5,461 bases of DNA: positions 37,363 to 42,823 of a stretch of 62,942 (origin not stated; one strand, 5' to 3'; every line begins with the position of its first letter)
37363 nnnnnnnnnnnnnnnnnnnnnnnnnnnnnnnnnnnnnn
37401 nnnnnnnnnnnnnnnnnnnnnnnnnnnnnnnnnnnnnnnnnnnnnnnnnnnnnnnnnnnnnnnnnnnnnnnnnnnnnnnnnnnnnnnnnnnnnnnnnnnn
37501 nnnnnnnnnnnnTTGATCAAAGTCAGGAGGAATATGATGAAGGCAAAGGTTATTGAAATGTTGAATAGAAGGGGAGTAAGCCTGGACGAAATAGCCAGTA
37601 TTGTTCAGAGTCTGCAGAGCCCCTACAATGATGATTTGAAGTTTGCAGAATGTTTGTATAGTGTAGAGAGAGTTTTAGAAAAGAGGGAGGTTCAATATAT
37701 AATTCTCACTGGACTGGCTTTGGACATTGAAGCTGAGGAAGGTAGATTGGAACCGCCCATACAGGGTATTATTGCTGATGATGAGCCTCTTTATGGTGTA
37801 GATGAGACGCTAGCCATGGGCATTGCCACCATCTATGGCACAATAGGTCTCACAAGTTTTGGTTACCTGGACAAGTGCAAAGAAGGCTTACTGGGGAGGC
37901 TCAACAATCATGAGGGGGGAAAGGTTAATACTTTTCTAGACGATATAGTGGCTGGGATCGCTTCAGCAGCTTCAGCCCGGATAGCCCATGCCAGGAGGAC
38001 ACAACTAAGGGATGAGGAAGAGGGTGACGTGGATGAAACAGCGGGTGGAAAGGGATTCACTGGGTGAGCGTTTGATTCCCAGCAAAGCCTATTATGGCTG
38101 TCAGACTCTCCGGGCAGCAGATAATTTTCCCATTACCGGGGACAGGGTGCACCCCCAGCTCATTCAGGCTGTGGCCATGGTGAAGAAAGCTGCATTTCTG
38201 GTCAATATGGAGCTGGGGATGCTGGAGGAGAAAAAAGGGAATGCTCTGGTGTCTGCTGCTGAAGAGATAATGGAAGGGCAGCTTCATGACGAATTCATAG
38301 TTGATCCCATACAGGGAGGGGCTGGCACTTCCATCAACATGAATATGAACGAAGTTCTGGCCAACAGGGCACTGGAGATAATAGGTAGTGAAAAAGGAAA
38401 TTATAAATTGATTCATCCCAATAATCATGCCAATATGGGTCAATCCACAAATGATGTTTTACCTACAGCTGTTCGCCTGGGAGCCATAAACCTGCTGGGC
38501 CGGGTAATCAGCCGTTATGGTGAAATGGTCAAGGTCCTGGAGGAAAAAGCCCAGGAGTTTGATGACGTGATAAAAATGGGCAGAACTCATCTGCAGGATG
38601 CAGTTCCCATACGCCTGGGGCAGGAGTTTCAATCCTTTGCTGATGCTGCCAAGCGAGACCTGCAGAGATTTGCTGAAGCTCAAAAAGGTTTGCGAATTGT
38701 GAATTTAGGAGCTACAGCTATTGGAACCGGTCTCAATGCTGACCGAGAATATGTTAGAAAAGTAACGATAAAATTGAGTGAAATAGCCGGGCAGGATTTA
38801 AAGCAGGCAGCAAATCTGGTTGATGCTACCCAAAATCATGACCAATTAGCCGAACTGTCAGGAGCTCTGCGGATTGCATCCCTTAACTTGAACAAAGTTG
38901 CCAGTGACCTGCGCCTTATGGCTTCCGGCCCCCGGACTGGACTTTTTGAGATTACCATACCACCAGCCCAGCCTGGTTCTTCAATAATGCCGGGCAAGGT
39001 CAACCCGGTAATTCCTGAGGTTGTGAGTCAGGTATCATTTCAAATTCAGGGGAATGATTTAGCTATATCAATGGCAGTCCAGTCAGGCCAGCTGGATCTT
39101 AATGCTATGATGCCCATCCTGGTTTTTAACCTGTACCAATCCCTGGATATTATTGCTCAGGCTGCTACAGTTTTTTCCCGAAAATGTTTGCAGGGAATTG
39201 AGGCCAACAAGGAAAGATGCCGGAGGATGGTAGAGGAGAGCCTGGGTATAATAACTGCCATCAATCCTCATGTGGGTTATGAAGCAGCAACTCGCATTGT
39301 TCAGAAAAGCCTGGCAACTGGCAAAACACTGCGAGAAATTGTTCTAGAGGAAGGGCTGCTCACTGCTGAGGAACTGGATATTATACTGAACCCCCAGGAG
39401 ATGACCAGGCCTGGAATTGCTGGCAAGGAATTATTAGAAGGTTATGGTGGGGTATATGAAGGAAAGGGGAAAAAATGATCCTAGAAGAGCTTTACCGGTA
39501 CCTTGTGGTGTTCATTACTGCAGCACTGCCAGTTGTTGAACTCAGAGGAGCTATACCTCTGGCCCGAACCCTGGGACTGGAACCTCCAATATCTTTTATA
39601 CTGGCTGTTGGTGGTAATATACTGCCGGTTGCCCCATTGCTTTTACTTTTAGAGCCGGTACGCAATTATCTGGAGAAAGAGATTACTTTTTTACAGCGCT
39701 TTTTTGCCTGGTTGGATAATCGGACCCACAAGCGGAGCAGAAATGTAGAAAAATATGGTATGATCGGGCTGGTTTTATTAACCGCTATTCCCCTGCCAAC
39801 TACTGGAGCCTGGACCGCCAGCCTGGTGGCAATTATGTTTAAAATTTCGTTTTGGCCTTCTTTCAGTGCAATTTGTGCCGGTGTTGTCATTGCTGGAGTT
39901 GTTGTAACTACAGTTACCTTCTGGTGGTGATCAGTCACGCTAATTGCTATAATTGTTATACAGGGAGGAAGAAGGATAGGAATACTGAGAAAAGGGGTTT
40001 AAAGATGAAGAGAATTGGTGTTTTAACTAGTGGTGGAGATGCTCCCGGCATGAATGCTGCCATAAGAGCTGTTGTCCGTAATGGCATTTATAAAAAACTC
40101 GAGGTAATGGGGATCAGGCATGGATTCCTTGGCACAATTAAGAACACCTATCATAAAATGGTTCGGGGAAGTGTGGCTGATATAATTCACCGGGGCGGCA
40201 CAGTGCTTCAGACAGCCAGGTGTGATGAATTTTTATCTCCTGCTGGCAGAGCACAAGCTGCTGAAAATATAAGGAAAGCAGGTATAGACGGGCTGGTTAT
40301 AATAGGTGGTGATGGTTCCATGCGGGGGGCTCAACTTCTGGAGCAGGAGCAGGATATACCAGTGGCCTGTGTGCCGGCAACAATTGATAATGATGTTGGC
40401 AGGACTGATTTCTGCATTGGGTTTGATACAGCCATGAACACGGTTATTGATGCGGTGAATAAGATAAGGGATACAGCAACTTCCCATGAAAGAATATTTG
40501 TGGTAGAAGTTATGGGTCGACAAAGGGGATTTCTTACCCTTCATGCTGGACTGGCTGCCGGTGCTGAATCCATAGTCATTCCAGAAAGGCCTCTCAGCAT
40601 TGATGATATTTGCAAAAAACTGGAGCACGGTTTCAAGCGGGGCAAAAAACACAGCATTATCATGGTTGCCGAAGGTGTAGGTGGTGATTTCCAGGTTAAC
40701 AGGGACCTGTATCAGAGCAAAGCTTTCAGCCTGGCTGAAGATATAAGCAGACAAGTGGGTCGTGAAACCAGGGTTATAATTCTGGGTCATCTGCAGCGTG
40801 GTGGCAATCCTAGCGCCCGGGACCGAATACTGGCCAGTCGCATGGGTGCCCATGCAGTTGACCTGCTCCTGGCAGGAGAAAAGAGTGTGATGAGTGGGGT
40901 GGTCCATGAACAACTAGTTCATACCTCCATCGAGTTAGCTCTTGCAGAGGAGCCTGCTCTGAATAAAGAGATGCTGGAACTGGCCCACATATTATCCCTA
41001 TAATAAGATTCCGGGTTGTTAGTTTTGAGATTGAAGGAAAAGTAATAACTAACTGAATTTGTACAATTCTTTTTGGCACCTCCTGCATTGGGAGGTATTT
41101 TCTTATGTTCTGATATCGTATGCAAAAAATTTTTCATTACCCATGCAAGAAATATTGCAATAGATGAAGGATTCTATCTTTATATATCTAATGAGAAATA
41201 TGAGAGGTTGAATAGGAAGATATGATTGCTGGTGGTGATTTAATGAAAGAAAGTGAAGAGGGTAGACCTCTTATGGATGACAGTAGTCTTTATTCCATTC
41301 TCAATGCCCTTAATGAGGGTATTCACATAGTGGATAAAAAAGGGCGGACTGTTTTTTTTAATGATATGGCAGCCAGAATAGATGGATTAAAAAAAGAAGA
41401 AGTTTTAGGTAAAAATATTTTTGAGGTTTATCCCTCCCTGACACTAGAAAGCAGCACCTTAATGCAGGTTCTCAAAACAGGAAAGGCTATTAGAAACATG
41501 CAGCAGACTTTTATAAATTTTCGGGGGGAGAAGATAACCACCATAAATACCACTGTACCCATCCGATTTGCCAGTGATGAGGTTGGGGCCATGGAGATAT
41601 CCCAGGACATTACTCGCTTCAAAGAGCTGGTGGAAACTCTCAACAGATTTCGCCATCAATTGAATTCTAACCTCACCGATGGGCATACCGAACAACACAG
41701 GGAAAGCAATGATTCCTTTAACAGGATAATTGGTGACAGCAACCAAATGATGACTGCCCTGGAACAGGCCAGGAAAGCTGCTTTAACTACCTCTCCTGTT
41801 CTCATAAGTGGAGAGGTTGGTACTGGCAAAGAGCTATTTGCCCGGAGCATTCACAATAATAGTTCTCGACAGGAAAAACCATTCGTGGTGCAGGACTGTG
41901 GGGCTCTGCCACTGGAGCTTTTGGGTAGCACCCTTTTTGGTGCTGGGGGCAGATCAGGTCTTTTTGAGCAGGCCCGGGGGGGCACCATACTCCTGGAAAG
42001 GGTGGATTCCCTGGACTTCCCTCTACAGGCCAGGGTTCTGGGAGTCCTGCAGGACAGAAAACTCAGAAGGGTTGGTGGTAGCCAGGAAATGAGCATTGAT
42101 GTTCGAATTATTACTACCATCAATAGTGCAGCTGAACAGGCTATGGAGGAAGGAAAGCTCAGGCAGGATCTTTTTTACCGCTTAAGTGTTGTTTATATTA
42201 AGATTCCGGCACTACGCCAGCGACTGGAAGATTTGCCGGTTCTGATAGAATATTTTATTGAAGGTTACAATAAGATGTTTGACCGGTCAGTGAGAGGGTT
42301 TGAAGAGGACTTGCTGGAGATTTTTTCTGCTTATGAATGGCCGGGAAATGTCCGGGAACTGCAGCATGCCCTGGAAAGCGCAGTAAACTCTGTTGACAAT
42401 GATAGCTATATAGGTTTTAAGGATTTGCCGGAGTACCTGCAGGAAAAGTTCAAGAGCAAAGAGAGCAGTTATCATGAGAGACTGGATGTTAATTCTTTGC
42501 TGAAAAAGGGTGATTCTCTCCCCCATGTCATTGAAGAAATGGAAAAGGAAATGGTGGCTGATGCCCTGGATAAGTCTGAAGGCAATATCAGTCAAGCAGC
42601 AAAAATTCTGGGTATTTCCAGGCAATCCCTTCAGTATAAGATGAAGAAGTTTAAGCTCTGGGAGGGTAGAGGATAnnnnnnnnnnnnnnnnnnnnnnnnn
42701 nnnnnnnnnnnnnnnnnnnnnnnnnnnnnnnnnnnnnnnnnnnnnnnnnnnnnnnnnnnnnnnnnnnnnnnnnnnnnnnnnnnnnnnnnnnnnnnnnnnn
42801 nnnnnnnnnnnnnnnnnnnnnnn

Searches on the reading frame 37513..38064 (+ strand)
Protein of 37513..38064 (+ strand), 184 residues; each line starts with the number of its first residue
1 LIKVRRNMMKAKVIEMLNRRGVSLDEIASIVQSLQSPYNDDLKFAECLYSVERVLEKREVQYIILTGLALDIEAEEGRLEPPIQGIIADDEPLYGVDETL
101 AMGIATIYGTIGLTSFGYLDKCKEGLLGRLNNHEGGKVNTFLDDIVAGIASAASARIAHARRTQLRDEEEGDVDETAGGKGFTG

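Call 103: search_protein_families(library=ncbifam, proteins=[window:37513-38064:+], max_evalue=0.001)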
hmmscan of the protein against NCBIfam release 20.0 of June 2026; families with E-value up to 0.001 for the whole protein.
window:37513-38064:+ (184 aa): 2 families
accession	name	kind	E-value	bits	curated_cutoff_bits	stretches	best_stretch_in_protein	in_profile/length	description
TIGR03161.1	ribazole_CobZ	equivalog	7.6e-13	49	152.5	1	15-156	3-137/140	alpha-ribazole phosphatase CobZ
NF038002.1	bifunc_CbiS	equivalog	1.7e-07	31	250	1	13-155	200-333/335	bifunctional adenosylcobinamide hydrolase/alpha-ribazole phosphatase CbiS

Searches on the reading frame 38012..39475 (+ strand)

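Call 69: search_protein_families(library=pfam, proteins=[window:38012-39475:+], max_evalue=0.00001)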
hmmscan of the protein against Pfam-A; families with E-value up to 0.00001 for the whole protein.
window:38012-39475:+ (488 aa): 2 families
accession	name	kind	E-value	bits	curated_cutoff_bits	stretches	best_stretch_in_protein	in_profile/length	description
PF00206.25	Lyase_1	-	1.5e-93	314.1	27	1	22-347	5-312/312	Lyase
PF10415.14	FumaraseC_C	-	2.5e-22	79.5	32.5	1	413-466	1-54/54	Fumarase C C-terminus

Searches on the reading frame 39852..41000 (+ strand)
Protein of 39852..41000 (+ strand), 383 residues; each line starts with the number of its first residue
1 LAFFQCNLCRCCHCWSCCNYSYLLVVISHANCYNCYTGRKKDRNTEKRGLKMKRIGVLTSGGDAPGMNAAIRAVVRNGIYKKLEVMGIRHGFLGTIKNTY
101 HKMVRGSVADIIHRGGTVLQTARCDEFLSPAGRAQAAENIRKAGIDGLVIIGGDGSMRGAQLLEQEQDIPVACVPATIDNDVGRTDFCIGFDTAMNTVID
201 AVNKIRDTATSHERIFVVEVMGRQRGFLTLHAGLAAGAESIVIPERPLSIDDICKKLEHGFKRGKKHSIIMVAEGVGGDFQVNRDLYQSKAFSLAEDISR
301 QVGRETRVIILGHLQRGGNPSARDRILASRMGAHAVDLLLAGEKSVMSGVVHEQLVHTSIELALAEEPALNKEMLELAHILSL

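Call 69: search_protein_families(library=pfam, proteins=[window:39852-41000:+], max_evalue=0.00001)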
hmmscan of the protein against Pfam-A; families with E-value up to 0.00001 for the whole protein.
window:39852-41000:+ (383 aa): 1 family
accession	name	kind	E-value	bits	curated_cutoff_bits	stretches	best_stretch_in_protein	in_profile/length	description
PF00365.25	PFK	-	1.3e-111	372.9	30.9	1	54-339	1-277/277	Phosphofructokinase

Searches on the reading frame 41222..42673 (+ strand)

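Call 69: search_protein_families(library=pfam, proteins=[window:41222-42673:+], max_evalue=0.00001)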
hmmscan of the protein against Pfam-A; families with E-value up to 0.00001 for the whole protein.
window:41222-42673:+ (484 aa): 7 families
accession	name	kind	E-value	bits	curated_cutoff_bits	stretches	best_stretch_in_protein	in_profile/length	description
PF00158.32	Sigma54_activat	-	3e-47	160.9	20.2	1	169-326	1-167/168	Sigma-54 interaction domain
PF14532.12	Sigma54_activ_2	-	2.1e-22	80.3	25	1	171-331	2-138/138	Sigma-54 interaction domain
PF25601.1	AAA_lid_14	-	1.1e-21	76.9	27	1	332-414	1-82/87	AAA+ ATPase lid domain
PF02954.25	HTH_8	-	1.8e-16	60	22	1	437-477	2-42/42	Bacterial regulatory protein, Fis family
PF00989.32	PAS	-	2.4e-13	50.5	22.6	1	24-129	4-112/113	PAS fold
PF08448.16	PAS_4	-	6e-09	36.5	23.1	1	27-134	1-109/110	PAS fold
PF13426.13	PAS_9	-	1.7e-08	35.1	27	1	32-131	2-102/103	PAS domain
